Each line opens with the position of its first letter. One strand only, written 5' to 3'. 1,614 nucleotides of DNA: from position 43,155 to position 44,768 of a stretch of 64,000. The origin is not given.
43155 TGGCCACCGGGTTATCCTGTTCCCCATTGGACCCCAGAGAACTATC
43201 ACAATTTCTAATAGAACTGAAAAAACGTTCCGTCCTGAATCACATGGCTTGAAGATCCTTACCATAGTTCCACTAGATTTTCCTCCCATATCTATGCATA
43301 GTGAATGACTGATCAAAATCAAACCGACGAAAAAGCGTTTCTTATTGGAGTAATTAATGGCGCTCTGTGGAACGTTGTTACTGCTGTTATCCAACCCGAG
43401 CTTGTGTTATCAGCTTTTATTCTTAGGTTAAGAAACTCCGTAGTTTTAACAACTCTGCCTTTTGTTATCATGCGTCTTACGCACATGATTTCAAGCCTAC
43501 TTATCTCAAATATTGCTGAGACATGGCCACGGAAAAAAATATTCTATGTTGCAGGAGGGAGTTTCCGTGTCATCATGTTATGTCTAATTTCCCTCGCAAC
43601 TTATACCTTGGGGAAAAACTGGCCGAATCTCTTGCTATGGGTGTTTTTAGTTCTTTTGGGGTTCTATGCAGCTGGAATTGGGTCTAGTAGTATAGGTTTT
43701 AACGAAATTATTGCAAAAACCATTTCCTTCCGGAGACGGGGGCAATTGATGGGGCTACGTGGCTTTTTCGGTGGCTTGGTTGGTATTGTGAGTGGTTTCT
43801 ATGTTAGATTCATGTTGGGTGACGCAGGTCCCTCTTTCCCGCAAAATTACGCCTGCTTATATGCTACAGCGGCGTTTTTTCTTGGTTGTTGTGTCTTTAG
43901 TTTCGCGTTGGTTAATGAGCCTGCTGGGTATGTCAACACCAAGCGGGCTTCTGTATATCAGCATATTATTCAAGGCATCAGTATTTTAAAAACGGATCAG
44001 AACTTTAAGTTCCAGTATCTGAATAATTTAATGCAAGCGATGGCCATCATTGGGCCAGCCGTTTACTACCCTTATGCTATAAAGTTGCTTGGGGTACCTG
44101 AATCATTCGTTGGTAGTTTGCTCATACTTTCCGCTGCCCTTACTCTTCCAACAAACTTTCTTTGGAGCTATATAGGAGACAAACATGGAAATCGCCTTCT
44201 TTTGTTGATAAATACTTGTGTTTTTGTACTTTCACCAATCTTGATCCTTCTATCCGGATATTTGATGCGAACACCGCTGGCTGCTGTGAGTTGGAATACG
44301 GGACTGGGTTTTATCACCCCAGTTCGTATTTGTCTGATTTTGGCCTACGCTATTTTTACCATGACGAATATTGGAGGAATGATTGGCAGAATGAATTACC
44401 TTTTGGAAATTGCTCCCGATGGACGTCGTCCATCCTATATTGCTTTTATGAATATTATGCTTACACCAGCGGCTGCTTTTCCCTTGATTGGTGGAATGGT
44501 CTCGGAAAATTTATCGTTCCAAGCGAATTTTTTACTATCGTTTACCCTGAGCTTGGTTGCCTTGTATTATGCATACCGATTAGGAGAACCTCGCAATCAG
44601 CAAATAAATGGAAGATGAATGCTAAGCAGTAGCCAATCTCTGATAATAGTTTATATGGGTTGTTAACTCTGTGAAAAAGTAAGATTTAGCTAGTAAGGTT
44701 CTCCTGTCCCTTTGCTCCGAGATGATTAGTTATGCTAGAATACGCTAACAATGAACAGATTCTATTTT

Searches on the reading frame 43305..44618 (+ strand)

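Call 43: search_protein_families(library=pfam, proteins=[window:43305-44618:+], max_evalue=0.0001)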
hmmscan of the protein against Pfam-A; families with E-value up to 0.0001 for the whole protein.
window:43305-44618:+ (437 aa): 1 family
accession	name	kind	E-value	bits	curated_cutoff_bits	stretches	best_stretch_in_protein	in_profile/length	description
PF07690.21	MFS_1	-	1.3e-20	74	33.4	2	12-339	2-313/347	Major Facilitator Superfamily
